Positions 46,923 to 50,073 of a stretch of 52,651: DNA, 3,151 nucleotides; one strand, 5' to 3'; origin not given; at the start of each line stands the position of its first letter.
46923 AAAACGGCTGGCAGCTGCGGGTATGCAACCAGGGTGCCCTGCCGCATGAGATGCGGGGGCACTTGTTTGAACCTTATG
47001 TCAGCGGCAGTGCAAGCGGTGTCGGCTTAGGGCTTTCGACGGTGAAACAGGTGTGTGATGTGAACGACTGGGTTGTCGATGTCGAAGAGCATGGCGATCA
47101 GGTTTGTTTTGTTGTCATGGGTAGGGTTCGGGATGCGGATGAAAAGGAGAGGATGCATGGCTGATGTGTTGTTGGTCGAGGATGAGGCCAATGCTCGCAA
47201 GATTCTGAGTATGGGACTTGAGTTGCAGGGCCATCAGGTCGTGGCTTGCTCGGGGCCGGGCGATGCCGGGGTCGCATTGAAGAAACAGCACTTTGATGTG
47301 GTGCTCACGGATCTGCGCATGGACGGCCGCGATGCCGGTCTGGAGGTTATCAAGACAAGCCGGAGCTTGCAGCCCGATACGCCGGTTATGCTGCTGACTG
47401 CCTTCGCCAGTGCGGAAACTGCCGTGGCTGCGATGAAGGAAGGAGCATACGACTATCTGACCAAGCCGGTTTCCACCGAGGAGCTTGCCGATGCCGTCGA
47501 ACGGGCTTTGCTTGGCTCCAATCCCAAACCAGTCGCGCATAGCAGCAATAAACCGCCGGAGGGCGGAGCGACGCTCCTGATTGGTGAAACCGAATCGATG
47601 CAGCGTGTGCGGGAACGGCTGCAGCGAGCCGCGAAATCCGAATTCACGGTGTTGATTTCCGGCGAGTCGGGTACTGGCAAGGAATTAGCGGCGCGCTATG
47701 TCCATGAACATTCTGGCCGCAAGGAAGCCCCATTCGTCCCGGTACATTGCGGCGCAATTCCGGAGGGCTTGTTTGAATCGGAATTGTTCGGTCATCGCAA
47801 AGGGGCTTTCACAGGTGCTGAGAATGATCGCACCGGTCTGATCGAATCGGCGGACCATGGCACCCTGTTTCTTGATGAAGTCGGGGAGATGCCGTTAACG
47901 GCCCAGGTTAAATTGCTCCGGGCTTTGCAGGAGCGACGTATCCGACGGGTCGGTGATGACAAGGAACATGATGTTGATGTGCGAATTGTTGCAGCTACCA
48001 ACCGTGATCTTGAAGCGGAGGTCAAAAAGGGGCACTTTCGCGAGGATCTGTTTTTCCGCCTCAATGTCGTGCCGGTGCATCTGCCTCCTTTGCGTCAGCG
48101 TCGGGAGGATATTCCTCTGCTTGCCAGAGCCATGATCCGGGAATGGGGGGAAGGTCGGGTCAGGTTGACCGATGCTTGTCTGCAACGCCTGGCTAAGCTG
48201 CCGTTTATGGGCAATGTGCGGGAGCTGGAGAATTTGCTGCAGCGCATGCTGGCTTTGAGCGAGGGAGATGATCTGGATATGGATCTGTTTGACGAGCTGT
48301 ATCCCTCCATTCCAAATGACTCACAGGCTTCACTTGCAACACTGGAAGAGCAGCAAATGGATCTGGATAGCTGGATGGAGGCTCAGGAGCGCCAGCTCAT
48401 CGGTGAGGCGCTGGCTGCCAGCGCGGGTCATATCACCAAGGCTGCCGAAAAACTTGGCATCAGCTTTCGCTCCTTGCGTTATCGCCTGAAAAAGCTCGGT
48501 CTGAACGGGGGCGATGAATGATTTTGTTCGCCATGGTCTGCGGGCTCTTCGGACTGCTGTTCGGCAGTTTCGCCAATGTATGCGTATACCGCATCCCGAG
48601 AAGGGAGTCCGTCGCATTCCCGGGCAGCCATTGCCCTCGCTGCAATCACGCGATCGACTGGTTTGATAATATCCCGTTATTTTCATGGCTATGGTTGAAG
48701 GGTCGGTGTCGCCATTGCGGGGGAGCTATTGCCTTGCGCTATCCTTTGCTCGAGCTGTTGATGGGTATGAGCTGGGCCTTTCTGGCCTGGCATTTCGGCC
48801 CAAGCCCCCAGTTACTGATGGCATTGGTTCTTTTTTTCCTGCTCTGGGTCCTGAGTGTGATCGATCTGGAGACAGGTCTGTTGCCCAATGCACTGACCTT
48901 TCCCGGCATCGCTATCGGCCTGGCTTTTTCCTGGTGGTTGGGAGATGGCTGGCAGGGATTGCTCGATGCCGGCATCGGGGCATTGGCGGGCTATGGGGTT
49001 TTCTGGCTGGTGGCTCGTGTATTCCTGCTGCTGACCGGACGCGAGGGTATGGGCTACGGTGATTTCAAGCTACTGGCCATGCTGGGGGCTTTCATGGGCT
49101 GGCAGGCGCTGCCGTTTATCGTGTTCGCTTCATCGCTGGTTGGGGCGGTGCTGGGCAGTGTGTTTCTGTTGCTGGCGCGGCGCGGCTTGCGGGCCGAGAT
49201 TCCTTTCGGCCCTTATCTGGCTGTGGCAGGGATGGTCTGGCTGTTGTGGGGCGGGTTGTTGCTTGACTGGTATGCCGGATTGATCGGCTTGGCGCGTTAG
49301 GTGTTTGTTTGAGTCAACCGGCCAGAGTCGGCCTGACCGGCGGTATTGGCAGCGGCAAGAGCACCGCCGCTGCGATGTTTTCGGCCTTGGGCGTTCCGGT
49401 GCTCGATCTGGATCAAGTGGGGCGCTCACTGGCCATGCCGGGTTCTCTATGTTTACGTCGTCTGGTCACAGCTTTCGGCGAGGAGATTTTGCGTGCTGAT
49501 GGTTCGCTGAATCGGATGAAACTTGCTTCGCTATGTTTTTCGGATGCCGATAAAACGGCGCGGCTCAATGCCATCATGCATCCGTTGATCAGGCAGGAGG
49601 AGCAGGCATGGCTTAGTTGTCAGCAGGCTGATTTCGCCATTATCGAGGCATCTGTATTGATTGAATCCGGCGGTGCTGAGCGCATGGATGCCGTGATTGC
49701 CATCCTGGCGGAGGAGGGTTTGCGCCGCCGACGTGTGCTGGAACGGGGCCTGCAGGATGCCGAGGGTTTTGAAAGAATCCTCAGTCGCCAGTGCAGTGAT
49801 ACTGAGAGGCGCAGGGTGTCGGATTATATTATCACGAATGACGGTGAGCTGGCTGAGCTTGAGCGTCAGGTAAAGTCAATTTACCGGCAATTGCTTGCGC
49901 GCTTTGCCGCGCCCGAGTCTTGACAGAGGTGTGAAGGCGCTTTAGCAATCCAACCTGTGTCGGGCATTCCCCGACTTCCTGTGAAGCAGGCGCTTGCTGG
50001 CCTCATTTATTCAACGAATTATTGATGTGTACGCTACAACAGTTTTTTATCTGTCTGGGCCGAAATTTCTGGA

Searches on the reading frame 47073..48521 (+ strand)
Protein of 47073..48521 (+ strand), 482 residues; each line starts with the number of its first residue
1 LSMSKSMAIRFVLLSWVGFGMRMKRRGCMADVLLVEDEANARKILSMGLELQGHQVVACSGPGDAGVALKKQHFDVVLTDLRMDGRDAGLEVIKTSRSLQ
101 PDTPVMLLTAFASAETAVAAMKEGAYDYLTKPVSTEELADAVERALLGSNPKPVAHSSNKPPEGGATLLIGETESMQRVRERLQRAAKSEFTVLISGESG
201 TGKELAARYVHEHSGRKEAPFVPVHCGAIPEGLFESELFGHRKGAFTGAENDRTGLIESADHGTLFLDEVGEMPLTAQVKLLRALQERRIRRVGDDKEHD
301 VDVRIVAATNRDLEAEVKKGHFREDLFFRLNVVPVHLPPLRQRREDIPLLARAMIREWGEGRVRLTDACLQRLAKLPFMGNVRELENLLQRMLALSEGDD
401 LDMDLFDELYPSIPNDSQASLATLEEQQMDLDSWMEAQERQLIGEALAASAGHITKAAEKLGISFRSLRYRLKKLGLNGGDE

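Call 15: search_protein_families(library=pfam, proteins=[window:47073-48521:+], max_evalue=0.001)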
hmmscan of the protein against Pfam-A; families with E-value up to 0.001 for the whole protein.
window:47073-48521:+ (482 aa): 9 families
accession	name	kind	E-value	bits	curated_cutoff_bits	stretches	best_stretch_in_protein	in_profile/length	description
PF00158.32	Sigma54_activat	-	1.6e-72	243.1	20.2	1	169-335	1-167/168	Sigma-54 interaction domain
PF14532.12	Sigma54_activ_2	-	2.7e-25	89.6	25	1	170-340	1-138/138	Sigma-54 interaction domain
PF00072.30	Response_reg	-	1.2e-23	83.9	30.2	1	32-143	1-111/111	Response regulator receiver domain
PF25601.1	AAA_lid_14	-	5e-15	55.5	27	1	341-408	1-72/87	AAA+ ATPase lid domain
PF02954.25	HTH_8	-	1.6e-13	50.5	22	1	436-475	3-42/42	Bacterial regulatory protein, Fis family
PF01078.27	Mg_chelatase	-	1e-06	28.8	20.3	1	248-311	93-158/207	Magnesium chelatase, subunit ChlI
PF07728.20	AAA_5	-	1.1e-05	25.9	22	1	193-311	2-123/139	AAA domain (dynein-related subfamily)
PF13191.12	AAA_16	-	0.00024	22.1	32.6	1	173-288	6-123/167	AAA ATPase domain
PF00004.35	AAA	-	0.00048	21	21.2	0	193-312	1-113/131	ATPase family associated with various cellular activities (AAA)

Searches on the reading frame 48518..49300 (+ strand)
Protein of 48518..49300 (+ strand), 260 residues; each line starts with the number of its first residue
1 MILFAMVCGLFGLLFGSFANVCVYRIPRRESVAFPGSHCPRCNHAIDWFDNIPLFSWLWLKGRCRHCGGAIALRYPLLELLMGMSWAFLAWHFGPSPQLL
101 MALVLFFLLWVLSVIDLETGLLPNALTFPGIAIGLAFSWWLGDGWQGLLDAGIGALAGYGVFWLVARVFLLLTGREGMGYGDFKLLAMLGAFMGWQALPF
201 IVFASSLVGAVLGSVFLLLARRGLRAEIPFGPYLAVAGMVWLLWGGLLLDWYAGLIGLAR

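Call 15: search_protein_families(library=pfam, proteins=[window:48518-49300:+], max_evalue=0.001)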
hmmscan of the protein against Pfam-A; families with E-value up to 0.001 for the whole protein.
window:48518-49300:+ (260 aa): 2 families
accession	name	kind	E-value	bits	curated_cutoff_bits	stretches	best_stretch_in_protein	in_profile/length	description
PF06750.18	A24_N_bact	-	5.7e-36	122.9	23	1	10-93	1-84/84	Bacterial Peptidase A24 N-terminal domain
PF01478.23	Peptidase_A24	-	1.1e-24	87.3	26.5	1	103-213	1-103/104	Type IV leader peptidase family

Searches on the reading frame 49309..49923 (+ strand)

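Call 15: search_protein_families(library=pfam, proteins=[window:49309-49923:+], max_evalue=0.001)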
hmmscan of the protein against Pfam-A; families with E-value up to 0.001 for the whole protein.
window:49309-49923:+ (204 aa): 1 family
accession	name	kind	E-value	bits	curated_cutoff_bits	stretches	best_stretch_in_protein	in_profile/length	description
PF01121.26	CoaE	-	3.6e-46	157.5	27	1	7-183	3-180/180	Dephospho-CoA kinase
